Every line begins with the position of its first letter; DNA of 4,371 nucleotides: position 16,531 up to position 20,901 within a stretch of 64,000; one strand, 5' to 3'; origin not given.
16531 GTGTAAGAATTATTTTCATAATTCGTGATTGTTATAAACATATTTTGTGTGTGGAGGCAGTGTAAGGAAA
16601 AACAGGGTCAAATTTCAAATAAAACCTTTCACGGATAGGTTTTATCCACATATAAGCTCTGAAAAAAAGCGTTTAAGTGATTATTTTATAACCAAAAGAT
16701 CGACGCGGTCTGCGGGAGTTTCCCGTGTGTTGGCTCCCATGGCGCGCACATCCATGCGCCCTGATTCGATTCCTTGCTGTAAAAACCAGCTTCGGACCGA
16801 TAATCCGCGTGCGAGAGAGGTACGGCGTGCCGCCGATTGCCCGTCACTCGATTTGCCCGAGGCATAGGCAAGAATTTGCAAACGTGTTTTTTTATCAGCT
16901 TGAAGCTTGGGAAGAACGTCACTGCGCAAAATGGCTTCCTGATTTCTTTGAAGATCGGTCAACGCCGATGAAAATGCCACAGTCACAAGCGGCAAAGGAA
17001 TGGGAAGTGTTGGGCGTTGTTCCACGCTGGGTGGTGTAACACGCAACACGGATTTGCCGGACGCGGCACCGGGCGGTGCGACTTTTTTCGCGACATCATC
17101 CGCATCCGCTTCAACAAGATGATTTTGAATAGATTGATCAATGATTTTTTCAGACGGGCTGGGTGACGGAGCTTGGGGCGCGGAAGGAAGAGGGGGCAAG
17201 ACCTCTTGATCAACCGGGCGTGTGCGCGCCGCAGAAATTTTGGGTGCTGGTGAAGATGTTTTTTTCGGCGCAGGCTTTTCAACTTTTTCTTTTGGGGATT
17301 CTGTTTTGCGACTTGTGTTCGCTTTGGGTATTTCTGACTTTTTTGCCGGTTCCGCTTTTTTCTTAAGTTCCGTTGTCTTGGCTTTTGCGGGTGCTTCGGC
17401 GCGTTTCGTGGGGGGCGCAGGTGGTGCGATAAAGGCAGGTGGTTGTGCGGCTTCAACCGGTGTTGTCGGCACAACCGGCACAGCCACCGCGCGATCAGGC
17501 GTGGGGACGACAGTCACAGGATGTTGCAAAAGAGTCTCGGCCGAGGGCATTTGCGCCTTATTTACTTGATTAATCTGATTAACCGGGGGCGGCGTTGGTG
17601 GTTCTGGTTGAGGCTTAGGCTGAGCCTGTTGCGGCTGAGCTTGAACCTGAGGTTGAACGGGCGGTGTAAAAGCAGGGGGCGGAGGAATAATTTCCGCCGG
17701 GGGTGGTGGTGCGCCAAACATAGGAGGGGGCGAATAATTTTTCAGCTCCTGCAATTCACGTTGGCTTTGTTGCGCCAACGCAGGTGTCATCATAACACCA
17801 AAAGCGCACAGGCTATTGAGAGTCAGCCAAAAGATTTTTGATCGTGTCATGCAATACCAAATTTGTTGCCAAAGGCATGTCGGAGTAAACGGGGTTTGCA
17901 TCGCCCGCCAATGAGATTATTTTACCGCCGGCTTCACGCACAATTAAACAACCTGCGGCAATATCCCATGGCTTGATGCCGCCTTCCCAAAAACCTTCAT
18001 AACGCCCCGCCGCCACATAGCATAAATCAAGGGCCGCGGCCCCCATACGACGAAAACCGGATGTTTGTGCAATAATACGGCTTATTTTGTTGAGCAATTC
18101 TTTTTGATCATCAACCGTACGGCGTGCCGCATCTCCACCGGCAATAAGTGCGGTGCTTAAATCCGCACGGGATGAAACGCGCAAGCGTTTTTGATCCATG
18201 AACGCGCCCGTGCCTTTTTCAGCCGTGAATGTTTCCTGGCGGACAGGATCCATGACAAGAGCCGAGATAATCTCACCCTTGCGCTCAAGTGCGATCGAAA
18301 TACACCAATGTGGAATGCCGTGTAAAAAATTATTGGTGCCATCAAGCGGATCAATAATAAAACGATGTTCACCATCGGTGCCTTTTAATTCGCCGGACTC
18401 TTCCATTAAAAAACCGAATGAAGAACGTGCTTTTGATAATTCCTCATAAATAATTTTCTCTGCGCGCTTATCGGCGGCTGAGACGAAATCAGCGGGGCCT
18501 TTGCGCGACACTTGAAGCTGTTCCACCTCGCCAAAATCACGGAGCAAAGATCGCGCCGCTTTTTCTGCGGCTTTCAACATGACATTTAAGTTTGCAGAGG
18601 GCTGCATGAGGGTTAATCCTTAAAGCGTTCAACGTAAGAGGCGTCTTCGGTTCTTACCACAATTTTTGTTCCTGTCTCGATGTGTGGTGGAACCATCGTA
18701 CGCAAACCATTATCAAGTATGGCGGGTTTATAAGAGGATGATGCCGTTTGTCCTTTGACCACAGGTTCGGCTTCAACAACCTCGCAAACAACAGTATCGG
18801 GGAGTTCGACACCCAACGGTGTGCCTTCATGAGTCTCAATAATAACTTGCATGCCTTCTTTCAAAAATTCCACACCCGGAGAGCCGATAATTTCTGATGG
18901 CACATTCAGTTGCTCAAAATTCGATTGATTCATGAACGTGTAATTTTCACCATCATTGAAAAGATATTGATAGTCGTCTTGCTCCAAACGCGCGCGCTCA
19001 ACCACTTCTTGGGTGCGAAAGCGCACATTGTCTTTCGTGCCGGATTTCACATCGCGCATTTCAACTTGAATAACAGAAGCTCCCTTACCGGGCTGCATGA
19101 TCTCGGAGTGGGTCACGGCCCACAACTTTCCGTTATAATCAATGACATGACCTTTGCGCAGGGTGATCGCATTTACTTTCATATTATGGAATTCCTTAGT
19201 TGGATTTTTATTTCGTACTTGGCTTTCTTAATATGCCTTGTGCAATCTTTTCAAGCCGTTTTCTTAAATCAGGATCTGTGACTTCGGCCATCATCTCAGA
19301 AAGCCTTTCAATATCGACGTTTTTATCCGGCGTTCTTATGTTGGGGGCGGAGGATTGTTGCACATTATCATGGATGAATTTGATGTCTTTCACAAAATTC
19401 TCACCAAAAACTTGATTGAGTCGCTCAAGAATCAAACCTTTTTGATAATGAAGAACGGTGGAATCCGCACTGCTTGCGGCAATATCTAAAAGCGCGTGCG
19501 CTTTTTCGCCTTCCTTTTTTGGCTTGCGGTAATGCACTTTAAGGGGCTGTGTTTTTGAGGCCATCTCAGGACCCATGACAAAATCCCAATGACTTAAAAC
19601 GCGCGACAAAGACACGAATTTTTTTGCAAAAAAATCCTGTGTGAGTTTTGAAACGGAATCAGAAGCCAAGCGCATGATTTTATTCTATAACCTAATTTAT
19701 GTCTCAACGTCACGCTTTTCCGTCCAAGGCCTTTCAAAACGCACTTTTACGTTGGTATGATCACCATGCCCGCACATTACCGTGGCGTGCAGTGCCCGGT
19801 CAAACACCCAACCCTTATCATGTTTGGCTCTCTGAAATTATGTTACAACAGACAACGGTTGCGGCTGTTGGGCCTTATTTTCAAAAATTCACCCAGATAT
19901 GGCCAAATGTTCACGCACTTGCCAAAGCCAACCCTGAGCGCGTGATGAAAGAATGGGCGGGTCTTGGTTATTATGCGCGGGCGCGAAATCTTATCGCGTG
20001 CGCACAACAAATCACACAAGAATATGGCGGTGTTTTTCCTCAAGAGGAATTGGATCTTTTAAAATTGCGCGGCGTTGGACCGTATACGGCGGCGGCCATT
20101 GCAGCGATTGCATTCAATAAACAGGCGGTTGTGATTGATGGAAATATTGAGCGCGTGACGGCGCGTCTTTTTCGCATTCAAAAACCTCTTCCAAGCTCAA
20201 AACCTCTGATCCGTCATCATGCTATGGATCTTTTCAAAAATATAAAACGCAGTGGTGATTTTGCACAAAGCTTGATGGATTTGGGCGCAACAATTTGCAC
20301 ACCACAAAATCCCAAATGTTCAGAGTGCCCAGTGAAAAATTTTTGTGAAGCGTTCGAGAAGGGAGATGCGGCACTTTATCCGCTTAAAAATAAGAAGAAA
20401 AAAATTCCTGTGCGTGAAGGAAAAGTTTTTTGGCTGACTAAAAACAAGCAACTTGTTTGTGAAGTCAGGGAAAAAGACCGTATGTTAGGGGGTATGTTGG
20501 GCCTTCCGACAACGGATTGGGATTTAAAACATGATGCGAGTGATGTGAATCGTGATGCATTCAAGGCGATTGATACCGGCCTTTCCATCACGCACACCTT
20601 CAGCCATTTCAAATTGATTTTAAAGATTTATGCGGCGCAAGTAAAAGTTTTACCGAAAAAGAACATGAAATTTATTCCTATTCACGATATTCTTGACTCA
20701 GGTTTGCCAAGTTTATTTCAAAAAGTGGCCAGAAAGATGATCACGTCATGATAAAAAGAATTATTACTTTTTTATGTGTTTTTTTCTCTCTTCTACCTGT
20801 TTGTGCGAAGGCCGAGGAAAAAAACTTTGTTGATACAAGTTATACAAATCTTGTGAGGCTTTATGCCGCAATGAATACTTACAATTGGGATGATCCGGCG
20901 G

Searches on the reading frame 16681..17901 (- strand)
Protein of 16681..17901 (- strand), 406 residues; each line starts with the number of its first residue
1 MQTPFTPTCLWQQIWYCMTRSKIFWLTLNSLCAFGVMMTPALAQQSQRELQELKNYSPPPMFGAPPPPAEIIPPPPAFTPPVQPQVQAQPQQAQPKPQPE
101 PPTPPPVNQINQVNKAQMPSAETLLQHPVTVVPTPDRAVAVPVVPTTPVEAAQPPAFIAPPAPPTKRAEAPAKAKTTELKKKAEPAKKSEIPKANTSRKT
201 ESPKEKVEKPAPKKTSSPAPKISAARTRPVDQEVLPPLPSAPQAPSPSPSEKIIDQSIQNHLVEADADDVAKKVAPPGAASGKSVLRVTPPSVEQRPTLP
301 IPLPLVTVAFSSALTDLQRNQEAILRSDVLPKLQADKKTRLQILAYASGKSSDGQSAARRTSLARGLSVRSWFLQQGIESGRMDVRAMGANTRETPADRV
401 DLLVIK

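Call 25: search_protein_families(library=pfam, proteins=[window:16681-17901:-], max_evalue=0.001)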
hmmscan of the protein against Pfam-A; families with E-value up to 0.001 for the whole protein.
window:16681-17901:- (406 aa): 1 family
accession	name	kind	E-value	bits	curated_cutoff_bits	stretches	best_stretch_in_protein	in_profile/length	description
PF00691.25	OmpA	-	7.4e-06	26.7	27.2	1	310-393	2-84/98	OmpA family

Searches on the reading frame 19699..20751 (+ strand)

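Call 25: search_protein_families(library=pfam, proteins=[window:19699-20751:+], max_evalue=0.001)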
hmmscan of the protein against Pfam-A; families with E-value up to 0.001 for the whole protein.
window:19699-20751:+ (350 aa): 4 families
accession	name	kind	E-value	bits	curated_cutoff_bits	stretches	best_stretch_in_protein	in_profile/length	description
PF00730.31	HhH-GPD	-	1.2e-18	67.8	26.2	1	45-163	2-92/108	HhH-GPD superfamily base excision DNA repair protein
PF14815.12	NUDIX_4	-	1.6e-11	44.4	35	1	243-344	2-111/113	NUDIX domain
PF10576.14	EndIII_4Fe-2S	-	2.7e-06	27.9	20.5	1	200-216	1-17/17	Iron-sulfur binding domain of endonuclease III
PF00633.29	HHH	-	0.00012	22.2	24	1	109-136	2-29/30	Helix-hairpin-helix motif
